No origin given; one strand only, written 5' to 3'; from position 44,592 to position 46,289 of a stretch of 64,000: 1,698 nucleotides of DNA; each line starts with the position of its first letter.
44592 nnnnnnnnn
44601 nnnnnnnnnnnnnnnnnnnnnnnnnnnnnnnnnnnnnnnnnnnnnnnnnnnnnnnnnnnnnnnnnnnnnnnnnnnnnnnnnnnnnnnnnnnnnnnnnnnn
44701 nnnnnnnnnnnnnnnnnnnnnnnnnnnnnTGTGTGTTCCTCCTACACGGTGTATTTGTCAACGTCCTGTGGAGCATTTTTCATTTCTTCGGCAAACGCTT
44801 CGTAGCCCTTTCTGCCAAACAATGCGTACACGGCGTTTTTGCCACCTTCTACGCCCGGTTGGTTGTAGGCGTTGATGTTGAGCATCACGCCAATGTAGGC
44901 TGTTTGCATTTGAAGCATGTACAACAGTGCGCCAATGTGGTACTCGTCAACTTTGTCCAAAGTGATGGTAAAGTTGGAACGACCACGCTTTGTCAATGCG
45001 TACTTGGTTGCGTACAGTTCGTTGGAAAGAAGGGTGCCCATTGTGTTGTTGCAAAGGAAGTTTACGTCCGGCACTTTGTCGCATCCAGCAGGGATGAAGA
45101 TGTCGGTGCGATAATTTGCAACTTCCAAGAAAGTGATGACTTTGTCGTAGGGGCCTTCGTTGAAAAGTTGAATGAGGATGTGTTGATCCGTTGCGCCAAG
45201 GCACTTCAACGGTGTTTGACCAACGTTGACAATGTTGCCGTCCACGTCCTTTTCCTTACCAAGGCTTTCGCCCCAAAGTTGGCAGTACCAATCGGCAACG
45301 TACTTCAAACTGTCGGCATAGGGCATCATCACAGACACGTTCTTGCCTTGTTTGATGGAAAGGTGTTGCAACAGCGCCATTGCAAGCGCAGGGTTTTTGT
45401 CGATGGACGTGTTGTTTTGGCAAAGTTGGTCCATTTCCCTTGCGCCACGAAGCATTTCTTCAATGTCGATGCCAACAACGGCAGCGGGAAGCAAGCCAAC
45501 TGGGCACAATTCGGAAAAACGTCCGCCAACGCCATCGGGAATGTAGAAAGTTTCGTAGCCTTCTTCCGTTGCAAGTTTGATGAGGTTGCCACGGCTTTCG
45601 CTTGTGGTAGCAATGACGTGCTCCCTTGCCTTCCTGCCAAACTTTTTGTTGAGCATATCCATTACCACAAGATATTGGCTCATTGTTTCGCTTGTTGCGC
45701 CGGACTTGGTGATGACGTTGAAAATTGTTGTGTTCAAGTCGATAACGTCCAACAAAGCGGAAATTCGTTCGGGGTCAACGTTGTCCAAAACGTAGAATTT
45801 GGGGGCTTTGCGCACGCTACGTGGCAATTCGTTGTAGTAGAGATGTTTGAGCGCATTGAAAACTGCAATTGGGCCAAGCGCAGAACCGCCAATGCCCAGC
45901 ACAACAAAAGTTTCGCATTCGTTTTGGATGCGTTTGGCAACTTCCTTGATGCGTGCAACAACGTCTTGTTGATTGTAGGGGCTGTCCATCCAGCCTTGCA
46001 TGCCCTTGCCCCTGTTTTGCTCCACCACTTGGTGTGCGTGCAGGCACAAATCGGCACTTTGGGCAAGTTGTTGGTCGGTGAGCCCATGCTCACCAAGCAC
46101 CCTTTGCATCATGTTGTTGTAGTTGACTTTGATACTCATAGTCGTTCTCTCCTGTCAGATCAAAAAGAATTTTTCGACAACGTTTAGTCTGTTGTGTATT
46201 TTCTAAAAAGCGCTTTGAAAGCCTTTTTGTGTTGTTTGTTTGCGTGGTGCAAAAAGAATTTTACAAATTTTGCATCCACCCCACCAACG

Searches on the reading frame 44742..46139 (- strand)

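Call 93: search_protein_families(library=pfam, proteins=[window:44742-46139:-], max_evalue=0.0001)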
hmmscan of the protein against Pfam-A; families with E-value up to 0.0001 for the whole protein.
window:44742-46139:- (465 aa): 1 family
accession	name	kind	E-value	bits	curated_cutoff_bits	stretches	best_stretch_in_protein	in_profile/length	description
PF00342.24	PGI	-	5e-37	128.1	22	1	74-435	95-460/486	Phosphoglucose isomerase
